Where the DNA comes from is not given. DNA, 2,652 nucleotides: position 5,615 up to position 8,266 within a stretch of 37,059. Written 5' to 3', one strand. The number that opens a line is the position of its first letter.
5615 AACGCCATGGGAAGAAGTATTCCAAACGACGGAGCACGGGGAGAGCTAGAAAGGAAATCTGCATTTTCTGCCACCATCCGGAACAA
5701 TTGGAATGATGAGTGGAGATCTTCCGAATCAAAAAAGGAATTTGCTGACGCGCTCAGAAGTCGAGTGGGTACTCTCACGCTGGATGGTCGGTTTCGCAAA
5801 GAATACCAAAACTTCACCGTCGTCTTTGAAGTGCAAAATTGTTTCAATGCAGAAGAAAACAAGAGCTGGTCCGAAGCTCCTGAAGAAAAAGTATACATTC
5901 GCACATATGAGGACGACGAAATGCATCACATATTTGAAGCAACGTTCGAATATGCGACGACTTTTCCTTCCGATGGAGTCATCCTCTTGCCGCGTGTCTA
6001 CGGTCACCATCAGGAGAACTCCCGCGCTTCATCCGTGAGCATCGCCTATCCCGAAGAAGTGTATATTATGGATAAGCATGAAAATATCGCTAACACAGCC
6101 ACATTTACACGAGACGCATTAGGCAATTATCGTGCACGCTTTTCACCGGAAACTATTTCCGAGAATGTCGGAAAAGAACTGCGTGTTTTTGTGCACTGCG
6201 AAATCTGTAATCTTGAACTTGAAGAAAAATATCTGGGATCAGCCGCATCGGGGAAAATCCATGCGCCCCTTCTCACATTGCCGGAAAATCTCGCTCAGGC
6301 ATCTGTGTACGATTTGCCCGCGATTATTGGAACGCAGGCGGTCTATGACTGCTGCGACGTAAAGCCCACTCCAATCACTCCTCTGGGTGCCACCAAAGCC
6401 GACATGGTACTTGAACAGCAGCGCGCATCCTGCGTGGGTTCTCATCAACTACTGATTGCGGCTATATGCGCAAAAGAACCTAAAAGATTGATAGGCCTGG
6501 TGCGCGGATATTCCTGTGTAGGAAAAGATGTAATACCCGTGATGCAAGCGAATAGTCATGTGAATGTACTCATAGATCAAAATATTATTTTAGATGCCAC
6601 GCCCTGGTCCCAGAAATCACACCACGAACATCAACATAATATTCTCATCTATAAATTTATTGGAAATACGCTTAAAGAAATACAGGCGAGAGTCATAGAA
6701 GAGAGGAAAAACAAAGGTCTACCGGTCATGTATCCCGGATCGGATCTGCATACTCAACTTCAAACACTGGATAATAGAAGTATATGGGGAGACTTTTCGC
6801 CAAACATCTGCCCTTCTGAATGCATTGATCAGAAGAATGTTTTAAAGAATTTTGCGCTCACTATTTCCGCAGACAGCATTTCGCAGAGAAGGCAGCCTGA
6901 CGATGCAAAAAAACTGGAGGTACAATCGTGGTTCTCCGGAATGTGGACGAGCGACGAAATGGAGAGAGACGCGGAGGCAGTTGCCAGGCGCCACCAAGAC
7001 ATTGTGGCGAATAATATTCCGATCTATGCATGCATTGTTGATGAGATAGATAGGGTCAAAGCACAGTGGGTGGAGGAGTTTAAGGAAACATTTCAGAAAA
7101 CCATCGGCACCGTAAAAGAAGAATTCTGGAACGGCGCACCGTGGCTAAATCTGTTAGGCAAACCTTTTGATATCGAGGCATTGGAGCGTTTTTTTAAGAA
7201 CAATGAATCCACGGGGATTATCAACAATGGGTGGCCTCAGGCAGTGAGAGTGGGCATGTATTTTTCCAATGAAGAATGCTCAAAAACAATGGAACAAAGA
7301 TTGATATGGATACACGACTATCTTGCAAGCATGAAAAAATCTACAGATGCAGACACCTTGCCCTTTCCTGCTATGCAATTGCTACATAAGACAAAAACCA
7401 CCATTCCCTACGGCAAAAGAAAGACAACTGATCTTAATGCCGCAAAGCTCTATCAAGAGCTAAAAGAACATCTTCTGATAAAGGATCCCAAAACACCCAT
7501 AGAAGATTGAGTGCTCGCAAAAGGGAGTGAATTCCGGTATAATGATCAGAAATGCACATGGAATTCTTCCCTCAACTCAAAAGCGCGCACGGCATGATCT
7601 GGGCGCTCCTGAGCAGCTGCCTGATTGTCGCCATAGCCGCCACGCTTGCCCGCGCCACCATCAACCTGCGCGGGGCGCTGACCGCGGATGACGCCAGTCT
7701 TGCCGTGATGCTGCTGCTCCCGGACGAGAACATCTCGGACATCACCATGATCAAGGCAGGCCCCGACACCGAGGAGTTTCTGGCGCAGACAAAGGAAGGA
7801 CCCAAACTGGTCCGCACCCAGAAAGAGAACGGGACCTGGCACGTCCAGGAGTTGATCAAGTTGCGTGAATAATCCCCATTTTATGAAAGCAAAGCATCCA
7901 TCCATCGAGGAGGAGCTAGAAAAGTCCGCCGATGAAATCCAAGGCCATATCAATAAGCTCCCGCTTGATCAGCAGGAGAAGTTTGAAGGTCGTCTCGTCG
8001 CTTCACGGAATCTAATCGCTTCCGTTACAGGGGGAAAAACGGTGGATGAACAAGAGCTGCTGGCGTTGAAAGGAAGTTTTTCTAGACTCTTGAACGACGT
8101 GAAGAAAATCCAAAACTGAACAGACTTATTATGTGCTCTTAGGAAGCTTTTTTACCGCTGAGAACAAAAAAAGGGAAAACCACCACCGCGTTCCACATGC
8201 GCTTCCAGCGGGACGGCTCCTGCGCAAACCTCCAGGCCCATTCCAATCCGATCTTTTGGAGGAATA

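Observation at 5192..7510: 765-aa orphan with a transglutaminase-like Cys-His-Asp core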

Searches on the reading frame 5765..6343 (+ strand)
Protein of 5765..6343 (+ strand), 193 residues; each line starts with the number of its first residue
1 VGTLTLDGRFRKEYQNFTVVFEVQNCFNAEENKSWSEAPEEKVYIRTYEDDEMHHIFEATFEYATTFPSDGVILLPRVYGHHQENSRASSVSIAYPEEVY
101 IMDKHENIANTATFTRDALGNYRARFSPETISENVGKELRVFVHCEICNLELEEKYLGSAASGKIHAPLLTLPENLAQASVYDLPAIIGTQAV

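Call 88: search_solved_structures(query=A5, max_evalue=10)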
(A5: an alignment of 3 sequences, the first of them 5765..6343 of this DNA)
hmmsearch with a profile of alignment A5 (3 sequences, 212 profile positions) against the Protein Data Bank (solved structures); distinct sequences matched with E-value up to 10: 0.

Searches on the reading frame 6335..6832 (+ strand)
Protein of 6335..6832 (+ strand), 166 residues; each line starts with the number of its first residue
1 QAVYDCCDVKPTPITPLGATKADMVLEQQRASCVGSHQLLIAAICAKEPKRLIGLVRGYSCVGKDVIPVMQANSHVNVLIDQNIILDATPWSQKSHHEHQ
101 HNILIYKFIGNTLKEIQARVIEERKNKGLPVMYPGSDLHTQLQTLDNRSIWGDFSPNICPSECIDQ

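Call 52: search_solved_structures(query=A2, max_evalue=10, show_alignments=3)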
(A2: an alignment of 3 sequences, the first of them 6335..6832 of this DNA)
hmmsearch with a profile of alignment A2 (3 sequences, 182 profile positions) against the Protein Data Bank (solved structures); distinct sequences matched with E-value up to 10: 6.
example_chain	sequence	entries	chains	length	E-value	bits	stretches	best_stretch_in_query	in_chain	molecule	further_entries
6t4q_SB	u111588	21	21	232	0.51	13.1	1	111-162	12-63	40S ribosomal protein S1-A | Small ribosomal subunit protein eS1A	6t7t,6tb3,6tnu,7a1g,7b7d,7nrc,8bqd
4u3m_S1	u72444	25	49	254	0.61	12.8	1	111-162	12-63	40S ribosomal protein S1-A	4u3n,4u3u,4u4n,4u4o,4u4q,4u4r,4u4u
3j6x_S1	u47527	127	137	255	0.68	12.7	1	111-162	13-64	40S ribosomal protein S1 | 40S ribosomal protein S1-A | eS1 (yeast S1)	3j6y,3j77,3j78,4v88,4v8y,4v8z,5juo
9i38_A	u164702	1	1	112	0.75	12.5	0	134-170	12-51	m4D2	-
1usl_A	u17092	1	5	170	0.84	12.4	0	95-118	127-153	RIBOSE 5-PHOSPHATE ISOMERASE B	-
6msp_A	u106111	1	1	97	1.4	11.6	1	108-147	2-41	De novo Designed Protein Foldit3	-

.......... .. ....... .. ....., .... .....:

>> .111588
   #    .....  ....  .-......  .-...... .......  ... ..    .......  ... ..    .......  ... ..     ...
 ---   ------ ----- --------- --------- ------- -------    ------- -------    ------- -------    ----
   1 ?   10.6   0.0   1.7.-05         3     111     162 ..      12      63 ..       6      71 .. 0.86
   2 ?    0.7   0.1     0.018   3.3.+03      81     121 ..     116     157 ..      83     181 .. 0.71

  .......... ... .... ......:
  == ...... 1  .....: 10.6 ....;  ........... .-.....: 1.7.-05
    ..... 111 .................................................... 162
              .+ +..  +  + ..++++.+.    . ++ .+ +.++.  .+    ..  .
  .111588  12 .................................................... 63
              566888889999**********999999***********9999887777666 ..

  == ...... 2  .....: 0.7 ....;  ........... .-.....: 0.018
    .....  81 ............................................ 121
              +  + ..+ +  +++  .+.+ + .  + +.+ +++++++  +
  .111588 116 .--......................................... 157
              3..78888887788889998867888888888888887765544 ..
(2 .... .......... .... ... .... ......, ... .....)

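Call 62: predict_structure(alignment_id=A2)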
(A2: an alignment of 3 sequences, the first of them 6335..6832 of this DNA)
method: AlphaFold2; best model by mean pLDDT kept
length: 166 residues; sequences in the alignment: 3
mean_pLDDT: 42.0   pTM: 0.26
mean pLDDT of the five models: 42.0, 41.7, 41.6, 41.0, 39.2
residues with pLDDT >= 90: 0; 70-90: 8; 50-70: 39; < 50: 119
segments of 3 or more residues with pLDDT < 50: 1-95, 145-166
pLDDT, mean of each block of 10 residues (from residue 1): 28 41 41 35 39 32 29 26 31 48 60 67 72 52 46 31 33
secondary structure, 60 per line:
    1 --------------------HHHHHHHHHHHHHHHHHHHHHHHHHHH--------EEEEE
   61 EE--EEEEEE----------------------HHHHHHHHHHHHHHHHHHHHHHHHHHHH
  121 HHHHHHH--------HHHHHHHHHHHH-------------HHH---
elements in order: H21-47 E56-62 E65-70 H93-127 H136-147

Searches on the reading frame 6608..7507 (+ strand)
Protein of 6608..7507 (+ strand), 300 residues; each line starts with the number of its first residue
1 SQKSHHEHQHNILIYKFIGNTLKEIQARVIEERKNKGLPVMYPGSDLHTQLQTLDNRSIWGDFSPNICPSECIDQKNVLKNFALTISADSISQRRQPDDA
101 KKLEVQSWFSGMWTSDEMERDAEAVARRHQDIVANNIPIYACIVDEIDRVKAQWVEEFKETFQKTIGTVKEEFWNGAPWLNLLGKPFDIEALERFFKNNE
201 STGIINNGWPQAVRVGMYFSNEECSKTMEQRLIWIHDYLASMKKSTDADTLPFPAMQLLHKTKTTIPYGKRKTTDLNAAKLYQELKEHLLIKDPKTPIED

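Call 86: search_solved_structures(query=A4, max_evalue=10)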
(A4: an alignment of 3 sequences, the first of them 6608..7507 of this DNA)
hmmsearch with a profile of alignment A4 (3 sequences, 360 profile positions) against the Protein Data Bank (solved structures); distinct sequences matched with E-value up to 10: 0.

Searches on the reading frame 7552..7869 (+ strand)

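Call 4: search_protein_families(library=pfam, proteins=[window:7552-7869:+], max_evalue=1)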
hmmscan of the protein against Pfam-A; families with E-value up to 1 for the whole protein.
window:7552-7869:+ (106 aa): 0 families

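Call 5: search_protein_families(library=ncbifam, proteins=[window:7552-7869:+], max_evalue=1)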
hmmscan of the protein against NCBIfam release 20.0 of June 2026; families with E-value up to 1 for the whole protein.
window:7552-7869:+ (106 aa): 1 family
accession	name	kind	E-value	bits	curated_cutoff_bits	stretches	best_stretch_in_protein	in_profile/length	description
NF008082.0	PRK10819.1-3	equivalog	0.097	12.5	265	1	16-55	14-53/242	TonB system transport protein TonB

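Call 47: search_protein_families(library=phrogs, proteins=[window:7552-7869:+], max_evalue=0.1)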
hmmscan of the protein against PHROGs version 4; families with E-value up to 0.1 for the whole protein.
window:7552-7869:+ (106 aa): 0 families

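Call 48: search_protein_families(library=padloc, proteins=[window:7552-7869:+], max_evalue=0.1)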
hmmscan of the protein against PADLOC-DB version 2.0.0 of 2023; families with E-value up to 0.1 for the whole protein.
window:7552-7869:+ (106 aa): 0 families

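Call 107: search_protein_families(library=pfam, proteins=[window:7552-7869:+], max_evalue=0.01)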
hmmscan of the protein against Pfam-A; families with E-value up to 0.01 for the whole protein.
window:7552-7869:+ (106 aa): 0 families

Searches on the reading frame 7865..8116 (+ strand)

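Call 4: search_protein_families(library=pfam, proteins=[window:7865-8116:+], max_evalue=1)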
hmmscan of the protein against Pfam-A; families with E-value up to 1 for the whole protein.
window:7865-8116:+ (84 aa): 1 family
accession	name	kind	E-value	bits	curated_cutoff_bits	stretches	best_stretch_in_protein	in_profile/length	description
PF05823.17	Gp-FAR-1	-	0.00085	20.2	29.2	1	6-68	45-107/149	Nematode fatty acid retinoid binding protein (Gp-FAR-1)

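Call 5: search_protein_families(library=ncbifam, proteins=[window:7865-8116:+], max_evalue=1)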
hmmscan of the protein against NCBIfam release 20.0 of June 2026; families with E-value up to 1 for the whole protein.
window:7865-8116:+ (84 aa): 0 families

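Call 47: search_protein_families(library=phrogs, proteins=[window:7865-8116:+], max_evalue=0.1)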
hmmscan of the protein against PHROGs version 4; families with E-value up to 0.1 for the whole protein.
window:7865-8116:+ (84 aa): 1 family
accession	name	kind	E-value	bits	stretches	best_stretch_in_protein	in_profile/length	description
phrog_18620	-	moron, auxiliary metabolic gene and host takeover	0.0027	18.6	0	59-81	2-24/65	membrane associated protein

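Call 48: search_protein_families(library=padloc, proteins=[window:7865-8116:+], max_evalue=0.1)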
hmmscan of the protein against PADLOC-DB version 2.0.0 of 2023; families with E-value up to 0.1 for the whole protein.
window:7865-8116:+ (84 aa): 0 families
